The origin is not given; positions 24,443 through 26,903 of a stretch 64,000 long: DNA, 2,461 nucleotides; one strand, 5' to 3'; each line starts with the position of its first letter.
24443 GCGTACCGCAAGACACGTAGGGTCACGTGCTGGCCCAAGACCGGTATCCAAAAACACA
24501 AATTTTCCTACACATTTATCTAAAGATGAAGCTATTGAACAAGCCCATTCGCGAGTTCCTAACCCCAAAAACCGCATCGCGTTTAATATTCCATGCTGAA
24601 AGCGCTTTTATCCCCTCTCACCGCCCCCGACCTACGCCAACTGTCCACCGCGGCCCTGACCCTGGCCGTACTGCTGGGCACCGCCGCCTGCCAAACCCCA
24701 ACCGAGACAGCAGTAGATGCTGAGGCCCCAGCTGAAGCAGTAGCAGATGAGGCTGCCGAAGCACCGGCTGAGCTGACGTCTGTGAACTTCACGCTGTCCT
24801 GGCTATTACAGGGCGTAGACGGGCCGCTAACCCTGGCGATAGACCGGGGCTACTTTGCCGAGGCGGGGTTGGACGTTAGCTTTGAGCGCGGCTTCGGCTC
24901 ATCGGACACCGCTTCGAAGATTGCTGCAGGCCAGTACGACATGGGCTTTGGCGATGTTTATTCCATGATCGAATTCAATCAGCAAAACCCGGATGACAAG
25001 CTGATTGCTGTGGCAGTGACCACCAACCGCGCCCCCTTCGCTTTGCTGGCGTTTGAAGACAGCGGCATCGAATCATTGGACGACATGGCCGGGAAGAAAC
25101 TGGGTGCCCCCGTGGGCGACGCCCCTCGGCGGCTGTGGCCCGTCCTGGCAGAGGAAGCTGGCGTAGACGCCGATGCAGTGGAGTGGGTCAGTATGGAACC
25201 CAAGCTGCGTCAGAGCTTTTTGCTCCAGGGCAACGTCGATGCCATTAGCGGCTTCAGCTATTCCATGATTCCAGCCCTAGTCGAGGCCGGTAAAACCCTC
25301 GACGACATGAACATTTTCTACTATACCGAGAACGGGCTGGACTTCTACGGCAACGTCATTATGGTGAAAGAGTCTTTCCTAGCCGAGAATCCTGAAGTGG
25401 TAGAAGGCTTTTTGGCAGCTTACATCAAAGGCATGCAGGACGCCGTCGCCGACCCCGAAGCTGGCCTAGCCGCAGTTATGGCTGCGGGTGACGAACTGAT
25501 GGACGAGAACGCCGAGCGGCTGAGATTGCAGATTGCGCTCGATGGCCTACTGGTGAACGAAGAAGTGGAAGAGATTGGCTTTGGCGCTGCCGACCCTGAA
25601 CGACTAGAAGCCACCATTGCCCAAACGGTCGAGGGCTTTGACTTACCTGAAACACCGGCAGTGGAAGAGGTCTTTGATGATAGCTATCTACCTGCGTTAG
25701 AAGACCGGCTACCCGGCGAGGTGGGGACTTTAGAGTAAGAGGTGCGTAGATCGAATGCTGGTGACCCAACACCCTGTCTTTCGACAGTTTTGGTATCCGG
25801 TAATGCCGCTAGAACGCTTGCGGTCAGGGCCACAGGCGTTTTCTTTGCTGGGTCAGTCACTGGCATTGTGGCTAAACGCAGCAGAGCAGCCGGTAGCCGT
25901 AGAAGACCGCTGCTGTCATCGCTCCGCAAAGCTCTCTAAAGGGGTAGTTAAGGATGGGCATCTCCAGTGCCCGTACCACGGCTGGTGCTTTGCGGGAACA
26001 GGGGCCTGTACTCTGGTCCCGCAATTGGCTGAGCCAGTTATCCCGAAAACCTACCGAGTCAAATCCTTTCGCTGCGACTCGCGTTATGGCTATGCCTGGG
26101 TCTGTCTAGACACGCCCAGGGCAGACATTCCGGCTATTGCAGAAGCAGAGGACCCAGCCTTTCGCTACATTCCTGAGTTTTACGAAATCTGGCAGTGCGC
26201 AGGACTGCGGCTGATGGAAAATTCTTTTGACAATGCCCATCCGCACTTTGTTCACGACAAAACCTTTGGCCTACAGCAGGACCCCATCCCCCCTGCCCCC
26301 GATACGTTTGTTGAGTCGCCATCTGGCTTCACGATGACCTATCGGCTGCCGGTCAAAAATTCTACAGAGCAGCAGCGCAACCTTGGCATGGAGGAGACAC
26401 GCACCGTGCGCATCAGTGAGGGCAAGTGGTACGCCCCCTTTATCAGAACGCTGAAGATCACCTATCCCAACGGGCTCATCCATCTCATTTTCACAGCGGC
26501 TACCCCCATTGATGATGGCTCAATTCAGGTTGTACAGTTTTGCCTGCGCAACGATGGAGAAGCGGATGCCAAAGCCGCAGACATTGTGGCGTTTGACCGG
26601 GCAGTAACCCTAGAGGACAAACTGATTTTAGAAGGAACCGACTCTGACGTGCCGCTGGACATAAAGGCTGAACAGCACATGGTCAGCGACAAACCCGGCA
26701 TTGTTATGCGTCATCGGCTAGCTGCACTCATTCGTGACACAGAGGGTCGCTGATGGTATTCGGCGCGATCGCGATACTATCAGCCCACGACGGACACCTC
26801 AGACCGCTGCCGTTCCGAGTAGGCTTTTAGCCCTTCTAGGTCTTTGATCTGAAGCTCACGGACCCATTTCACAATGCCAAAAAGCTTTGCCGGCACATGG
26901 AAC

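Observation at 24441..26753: Strong-RBS 52 aa upstream ORF coupled to an orphan NMT1/THI5-type binding lipoprotein and a Rieske oxygenase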

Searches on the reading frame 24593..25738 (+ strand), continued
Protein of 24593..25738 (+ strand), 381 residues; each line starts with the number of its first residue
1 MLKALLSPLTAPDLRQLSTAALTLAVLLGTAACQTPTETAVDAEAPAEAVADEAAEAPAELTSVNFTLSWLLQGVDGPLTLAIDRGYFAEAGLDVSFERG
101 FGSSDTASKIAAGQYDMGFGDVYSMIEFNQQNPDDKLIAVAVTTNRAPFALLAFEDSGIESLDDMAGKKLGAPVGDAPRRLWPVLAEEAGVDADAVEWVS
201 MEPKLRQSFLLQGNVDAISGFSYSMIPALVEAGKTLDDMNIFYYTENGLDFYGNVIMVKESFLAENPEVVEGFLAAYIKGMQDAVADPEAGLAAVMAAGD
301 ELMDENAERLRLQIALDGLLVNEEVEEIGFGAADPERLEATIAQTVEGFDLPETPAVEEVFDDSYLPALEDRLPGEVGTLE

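Call 52: get_annotated_region(hit=H9, flank=8000)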
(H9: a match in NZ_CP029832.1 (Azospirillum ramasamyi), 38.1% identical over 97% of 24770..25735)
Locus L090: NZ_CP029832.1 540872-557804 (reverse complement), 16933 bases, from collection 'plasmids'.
description: Azospirillum ramasamyi strain M2T2B2 plasmid unnamed2, complete sequence
organism: Azospirillum ramasamyi (NCBI taxid 682998)
taxonomy: Bacteria; Pseudomonadota; Alphaproteobacteria; Rhodospirillales; Azospirillaceae; Azospirillum; Azospirillum ramasamyi
host: -; source: single cell,Cow dung; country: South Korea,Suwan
typing (MOB-suite, as given by PLSDB): non-mobilizable
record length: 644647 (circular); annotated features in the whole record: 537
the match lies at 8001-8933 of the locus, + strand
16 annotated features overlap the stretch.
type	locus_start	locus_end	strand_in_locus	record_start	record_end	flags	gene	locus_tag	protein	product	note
CDS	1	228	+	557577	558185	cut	-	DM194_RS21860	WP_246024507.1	TetR/AcrR family transcriptional regulator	-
CDS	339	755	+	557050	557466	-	-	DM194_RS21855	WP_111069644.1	hypothetical protein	-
CDS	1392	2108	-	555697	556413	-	-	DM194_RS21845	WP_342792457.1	aspartate/glutamate racemase family protein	GO:0006807 - nitrogen compound metabolic process [Evidence IEA]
CDS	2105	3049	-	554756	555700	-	-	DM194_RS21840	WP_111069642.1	3-hydroxyacyl-CoA dehydrogenase NAD-binding domain-containing protein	GO:0006631 - fatty acid metabolic process [Evidence IEA]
CDS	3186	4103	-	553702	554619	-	-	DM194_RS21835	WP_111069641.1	LysR family transcriptional regulator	-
CDS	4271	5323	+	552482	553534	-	-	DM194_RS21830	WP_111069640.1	ABC transporter substrate-binding protein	-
CDS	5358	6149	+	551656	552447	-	-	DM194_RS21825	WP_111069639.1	SDR family NAD(P)-dependent oxidoreductase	-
CDS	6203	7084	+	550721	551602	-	-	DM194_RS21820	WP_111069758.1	ABC transporter ATP-binding protein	-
CDS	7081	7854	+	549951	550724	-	-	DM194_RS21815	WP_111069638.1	ABC transporter permease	-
CDS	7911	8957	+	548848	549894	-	-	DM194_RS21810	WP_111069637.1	ABC transporter substrate-binding protein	-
CDS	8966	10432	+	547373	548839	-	-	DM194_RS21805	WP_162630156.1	amidohydrolase family protein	-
CDS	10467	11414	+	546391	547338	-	-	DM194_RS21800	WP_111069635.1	acetamidase/formamidase family protein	-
CDS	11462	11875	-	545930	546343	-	-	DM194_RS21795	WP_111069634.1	DUF3830 family protein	-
CDS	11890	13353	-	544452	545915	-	-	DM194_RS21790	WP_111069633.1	dihydroorotase family protein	-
CDS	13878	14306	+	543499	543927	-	rnk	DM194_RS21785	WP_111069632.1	nucleoside diphosphate kinase regulator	GO:0032784 - regulation of DNA-templated transcription elongation [Evidence IEA]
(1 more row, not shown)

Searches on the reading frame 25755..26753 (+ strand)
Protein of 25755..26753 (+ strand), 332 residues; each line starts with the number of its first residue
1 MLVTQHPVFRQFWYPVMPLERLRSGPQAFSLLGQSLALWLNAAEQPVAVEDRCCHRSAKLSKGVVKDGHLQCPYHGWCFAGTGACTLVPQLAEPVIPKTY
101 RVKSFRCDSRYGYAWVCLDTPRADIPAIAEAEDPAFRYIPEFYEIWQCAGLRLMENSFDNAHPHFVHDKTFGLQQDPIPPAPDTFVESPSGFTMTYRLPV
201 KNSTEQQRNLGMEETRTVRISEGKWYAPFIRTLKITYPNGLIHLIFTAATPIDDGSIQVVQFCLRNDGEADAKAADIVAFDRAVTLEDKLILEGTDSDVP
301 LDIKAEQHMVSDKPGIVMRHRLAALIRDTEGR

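Call 3: search_protein_families(library=pfam, proteins=[window:25755-26753:+], max_evalue=0.01)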
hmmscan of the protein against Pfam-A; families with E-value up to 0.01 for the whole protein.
window:25755-26753:+ (332 aa): 2 families
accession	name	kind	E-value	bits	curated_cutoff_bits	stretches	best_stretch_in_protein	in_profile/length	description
PF00355.32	Rieske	-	1.5e-21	76.5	20.3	1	13-97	2-84/88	Rieske [2Fe-2S] domain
PF19112.6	VanA_C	-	3.2e-19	70.3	23.5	1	146-327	1-192/193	Vanillate O-demethylase oxygenase C-terminal domain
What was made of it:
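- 25755..26753 (+): Rieske non-haem-iron oxygenase alpha subunit (Rieske plus VanA_C), 332 aa, with no signal peptide. Pfam (call 3).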

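Call 27: search_protein_families(library=ncbifam, proteins=[window:25755-26753:+], max_evalue=0.00001)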
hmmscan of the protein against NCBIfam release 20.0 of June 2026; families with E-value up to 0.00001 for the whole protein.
window:25755-26753:+ (332 aa): 4 families
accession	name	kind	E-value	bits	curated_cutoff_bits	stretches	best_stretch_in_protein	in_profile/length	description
NF052579.1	BetMthstMoxSdmAMthl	equivalog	1.5e-17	63.7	600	1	11-162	16-174/351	4beta-methylsterol monooxygenase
NF007422.0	PRK09965.1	equivalog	1.8e-07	31.1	113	1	41-102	30-89/106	bifunctional 3-phenylpropionate/cinnamic acid dioxygenase ferredoxin subunit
NF041683.1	ant_diox_AndAb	equivalog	2.4e-07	30.9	150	1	13-102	2-89/100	anthranilate 1,2-dioxygenase ferredoxin subunit AndAb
TIGR02377.1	MocE_fam_FeS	subfamily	5.7e-06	26.3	136.15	0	29-90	19-81/101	MocE family 2Fe-2S type ferredoxin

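Call 31: find_homologous_proteins(query=window:25755-26750:+, max_evalue=1e-20)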
Query window:25755-26750:+ (332 aa): 2558 proteins with E <= 1e-20 among 4789 candidates; the best 120 are listed.
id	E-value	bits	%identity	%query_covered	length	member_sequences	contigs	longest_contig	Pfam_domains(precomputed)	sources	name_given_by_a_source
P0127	3.4e-229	777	99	100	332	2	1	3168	PF00355.33,PF19112.7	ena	-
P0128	3.1e-191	653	83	99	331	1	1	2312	PF00355.33,PF19112.7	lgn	-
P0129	3.9e-190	649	82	99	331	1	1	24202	PF00355.33,PF19112.7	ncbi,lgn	ncbi:MAG: aromatic ring-hydroxylating dioxygenase subunit alpha [Cyanobacteria bacterium P01_D01_bin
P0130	9.4e-187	638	82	99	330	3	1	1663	PF00355.33,PF19112.7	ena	-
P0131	5.7e-184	629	81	99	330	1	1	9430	PF00355.33,PF19112.7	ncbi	ncbi:MAG: aromatic ring-hydroxylating dioxygenase subunit alpha [Cyanobacteria bacterium J06632_22]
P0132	1.2e-175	601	75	99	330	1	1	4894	PF00355.33,PF19112.7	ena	-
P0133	1.3e-175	601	75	99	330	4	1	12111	PF00355.33,PF19112.7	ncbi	ncbi:MAG: aromatic ring-hydroxylating dioxygenase subunit alpha [Cyanobacteria bacterium J06639_14]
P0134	1.1e-173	595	74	99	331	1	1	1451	PF00355.33,PF19112.7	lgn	-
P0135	1.4e-172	591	74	100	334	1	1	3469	PF00355.33,PF19112.7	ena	-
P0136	3.0e-172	590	74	98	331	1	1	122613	PF00355.33,PF19112.7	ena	-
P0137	2.9e-171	587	73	100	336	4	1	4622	PF00355.33,PF19112.7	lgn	-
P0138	2.7e-170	584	73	100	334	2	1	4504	PF00355.33,PF19112.7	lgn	-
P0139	6.1e-169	579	73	98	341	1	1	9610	PF00355.33,PF19112.7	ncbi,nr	ncbi:MAG: aromatic ring-hydroxylating dioxygenase subunit alpha [Leptolyngbya sp. SIO3F4]|nr:aromati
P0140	1.4e-168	578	74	98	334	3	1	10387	PF00355.33,PF19112.7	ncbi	ncbi:MAG: aromatic ring-hydroxylating dioxygenase subunit alpha [Cyanobacteria bacterium J06635_1]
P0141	2.4e-168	577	74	98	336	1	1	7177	PF00355.33,PF19112.7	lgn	-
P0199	6.5e-141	487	62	98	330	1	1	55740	PF00355.33,PF19112.7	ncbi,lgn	ncbi:MAG: molybdenum cofactor-independent xanthine hydroxylase subunit HpxD [Elainellaceae cyanobact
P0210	2.3e-136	472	61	98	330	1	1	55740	PF00355.33,PF19112.7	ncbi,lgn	ncbi:MAG: molybdenum cofactor-independent xanthine hydroxylase subunit HpxD [Elainellaceae cyanobact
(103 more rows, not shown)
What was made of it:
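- NCBI names two cyanobacterial paralogues (61-62% identity) HpxD (call 31).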

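Call 32: search_solved_structures(query=window:25755-26750:+, max_evalue=0.001)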
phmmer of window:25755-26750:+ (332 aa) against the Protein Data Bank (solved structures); distinct sequences matched with E-value up to 0.001: 26.
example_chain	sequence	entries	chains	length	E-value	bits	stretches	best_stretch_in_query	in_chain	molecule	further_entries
6ick_A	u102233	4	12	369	1.1e-37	132.8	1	7-322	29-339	Methylxanthine N1-demethylase NdmA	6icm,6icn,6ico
6icp_A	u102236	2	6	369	1.1e-37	132.8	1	7-322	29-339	Methylxanthine N1-demethylase NdmA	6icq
6wnc_A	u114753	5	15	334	2e-30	108.9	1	9-175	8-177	SxtDIOX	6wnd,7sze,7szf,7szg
6wn3_A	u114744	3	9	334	1.7e-29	105.9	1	10-172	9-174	SxtT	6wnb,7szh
6icl_A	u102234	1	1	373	4.9e-29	104.4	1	7-319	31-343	Methylxanthine N3-demethylase NdmB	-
3gb4_A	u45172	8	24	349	1.5e-17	66.7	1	9-168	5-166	DdmC | Dicamba O-demethylase, oxygenase component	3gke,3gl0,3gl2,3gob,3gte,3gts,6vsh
7fhr_A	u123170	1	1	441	1.1e-13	54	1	8-169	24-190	Putative Phthalate 4,5-dioxygenase, subunit alpha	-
7qwt_A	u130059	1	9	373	7.5e-13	51.2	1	11-174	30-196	Rieske (2Fe-2S) domain protein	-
9ina_A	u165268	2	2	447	8.2e-13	51.1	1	8-178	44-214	Rieske (2Fe-2S) domain protein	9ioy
2zyl_A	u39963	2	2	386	3.6e-10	42.4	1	20-167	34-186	POSSIBLE OXIDOREDUCTASE | 3-ketosteroid-9-alpha-monooxygenase oxygenase subunit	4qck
4qdf_B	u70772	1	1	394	2.8e-09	39.5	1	20-167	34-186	3-ketosteroid 9alpha-hydroxylase oxygenase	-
4qdc_A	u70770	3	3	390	1.6e-08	37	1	9-127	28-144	3-ketosteroid 9alpha-hydroxylase oxygenase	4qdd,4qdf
4nb8_A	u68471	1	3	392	1.5e-07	33.8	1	9-168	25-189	Terminal oxygenase component of carbazole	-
1ww9_A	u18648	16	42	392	1.5e-07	33.7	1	9-168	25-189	terminal oxygenase component of carbazole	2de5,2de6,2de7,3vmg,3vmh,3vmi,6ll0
4nbg_A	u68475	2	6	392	1.5e-07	33.7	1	9-168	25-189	Terminal oxygenase component of carbazole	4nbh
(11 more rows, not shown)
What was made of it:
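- The closest solved oxygenase is NdmA (purine substrate), well ahead of dicamba demethylase DdmC (1e-37 against 1.5e-17; call 32).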

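Call 45: find_encoding_contigs(protein=P0199, flank=10000, max_places=1)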
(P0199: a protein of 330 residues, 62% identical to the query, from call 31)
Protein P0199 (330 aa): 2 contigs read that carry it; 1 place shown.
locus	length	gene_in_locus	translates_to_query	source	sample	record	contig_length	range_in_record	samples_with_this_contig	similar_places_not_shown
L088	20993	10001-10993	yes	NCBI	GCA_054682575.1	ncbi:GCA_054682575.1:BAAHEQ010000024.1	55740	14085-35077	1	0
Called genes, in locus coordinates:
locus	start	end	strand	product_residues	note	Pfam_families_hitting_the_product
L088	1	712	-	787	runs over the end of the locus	-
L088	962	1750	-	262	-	PF00685:Sulfotransfer_1 (faint)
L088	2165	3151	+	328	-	PF00009:GTP_EFTU (weak), PF02492:cobW, PF07683:CobW_C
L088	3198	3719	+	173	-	PF06496:DUF1097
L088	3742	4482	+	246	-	PF21006:NHase_beta_N, PF02211:NHase_beta_C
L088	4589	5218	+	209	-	PF02979:NHase_alpha, PF14407:Frankia_peptide (faint)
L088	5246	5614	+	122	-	PF21006:NHase_beta_N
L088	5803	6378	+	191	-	PF04955:HupE_UreJ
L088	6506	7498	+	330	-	PF00355:Rieske, PF19112:VanA_C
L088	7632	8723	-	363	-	PF09084:NMT1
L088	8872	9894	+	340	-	PF00355:Rieske, PF19112:VanA_C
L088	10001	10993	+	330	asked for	PF00355:Rieske, PF19112:VanA_C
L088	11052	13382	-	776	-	PF00072:Response_reg, PF00486:Trans_reg_C, PF01627:Hpt (weak), PF00072:Response_reg, PF00990:GGDEF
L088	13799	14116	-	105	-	-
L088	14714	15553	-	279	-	-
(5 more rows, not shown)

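Call 50: search_dna_similar(query=window:25755-26750:+, collection=plasmids, mode=protein, max_evalue=1e-20, max_rows=25)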
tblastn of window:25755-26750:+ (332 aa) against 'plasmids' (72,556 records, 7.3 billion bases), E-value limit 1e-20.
Records with a match: 110; places in all: 125; records where one place covers at least 80% of the query: 105.
Best place of each record, by identity: <60% 110.
By first word of the organism name: Acinetobacter 44; Pantoea 13; Mycetohabitans 9; Klebsiella 7; Pseudomonas 6; Bradyrhizobium 5; Paraburkholderia 4; Leptolyngbya 4; Rhizobium 4; Komagataeibacter 3; and 10 more.
By predicted mobility (MOB-suite, as given by PLSDB): non-mobilizable 46; conjugative 42; mobilizable 22.
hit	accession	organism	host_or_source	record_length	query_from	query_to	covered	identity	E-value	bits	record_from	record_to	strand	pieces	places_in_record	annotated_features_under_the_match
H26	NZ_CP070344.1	Variovorax sp. PDNC026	cell culture,Plastic debris in ...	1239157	1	326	98%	45.0%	9e-87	291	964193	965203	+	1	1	none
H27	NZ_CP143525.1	Pseudomonas putida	culture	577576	9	325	95%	33.0%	4e-34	139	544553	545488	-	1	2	aromatic ring-hydroxylating dioxygenase subunit alpha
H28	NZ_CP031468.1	Paraburkholderia caffeinilytica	mix culture,tea plantation soil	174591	2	325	98%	32.2%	1e-32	135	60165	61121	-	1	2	aromatic ring-hydroxylating dioxygenase subunit alpha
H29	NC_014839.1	Pantoea sp. At-9b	-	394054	9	324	95%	31.8%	4e-33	136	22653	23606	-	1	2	aromatic ring-hydroxylating dioxygenase subunit alpha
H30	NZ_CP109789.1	Leisingera thetidis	-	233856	8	325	96%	31.2%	3e-34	140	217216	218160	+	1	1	aromatic ring-hydroxylating dioxygenase subunit alpha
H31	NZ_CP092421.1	Leptolyngbya boryana IU 594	-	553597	7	325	96%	31.0%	2e-27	120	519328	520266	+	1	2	aromatic ring-hydroxylating dioxygenase subunit alpha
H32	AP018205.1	Leptolyngbya boryana NIES-2135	-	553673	7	325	96%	31.0%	2e-27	120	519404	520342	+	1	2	Rieske (2Fe-2S) iron-sulfur domain protein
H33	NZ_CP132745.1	Mycetohabitans endofungorum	-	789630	23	325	91%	32.5%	3e-32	134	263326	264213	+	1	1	aromatic ring-hydroxylating dioxygenase subunit alpha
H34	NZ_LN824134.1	Klebsiella pneumoniae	Homo sapiens,urine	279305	2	325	98%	30.3%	6e-25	112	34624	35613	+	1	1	aromatic ring-hydroxylating dioxygenase subunit alpha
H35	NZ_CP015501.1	Klebsiella pneumoniae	Homo sapiens,Urine sample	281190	2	325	98%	30.3%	6e-25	112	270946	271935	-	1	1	aromatic ring-hydroxylating dioxygenase subunit alpha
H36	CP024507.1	Klebsiella pneumoniae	Homo sapiens,rectal swab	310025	2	325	98%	30.3%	6e-25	112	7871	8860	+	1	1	aromatic ring-hydroxylating dioxygenase subunit alpha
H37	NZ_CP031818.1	Klebsiella pneumoniae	Homo sapiens,urine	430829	2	325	98%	30.3%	6e-25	112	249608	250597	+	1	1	aromatic ring-hydroxylating dioxygenase subunit alpha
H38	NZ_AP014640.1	Leptolyngbya boryana IAM M-101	-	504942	7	325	96%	30.7%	1e-26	117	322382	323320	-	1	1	aromatic ring-hydroxylating dioxygenase subunit alpha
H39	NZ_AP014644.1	Leptolyngbya boryana dg5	-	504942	7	325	96%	30.7%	1e-26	117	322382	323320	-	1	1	aromatic ring-hydroxylating dioxygenase subunit alpha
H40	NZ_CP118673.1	Komagataeibacter nataicola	mixed culture,Kombucha tea culture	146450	2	325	98%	30.1%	4e-28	122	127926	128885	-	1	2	aromatic ring-hydroxylating dioxygenase subunit alpha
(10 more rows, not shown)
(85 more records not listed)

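Call 54: search_solved_structures(query=window:25755-26750:+, max_evalue=1e-30, show_alignments=1)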
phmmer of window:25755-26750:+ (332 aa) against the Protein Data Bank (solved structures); distinct sequences matched with E-value up to 1e-30: 2.
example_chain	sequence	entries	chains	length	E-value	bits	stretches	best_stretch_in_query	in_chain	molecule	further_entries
6ick_A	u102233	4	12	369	1.1e-37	132.8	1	7-322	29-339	Methylxanthine N1-demethylase NdmA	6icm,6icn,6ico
6icp_A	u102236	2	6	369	1.1e-37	132.8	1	7-322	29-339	Methylxanthine N1-demethylase NdmA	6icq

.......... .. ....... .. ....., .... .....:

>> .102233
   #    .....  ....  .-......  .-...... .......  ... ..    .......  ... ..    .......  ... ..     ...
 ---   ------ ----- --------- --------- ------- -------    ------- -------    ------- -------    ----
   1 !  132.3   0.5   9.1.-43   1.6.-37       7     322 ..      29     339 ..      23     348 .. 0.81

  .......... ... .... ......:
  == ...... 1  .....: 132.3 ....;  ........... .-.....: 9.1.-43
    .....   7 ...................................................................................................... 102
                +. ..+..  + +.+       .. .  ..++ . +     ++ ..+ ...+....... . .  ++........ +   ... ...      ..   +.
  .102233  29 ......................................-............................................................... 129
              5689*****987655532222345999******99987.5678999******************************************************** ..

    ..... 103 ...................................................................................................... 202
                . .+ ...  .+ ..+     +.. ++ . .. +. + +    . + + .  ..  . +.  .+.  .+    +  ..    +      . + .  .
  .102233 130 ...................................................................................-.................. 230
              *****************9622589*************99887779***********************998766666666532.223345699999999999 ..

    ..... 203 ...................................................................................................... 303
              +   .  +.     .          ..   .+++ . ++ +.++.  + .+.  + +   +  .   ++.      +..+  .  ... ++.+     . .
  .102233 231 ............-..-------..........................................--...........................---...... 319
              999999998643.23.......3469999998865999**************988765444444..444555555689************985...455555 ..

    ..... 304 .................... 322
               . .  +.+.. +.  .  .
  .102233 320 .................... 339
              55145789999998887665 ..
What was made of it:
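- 25755..26753 (+): The full-length best solved match is NdmA (E = 1.1e-37; calls 32, 54).
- Closest known: NdmA/NdmB methylxanthine N-demethylases. Same: The Rieske and mononuclear-iron motifs are conserved (calls 32, 54).
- The best solved relative of the oxygenase is methylxanthine N-demethylase NdmA, over the full length (calls 32, 54).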
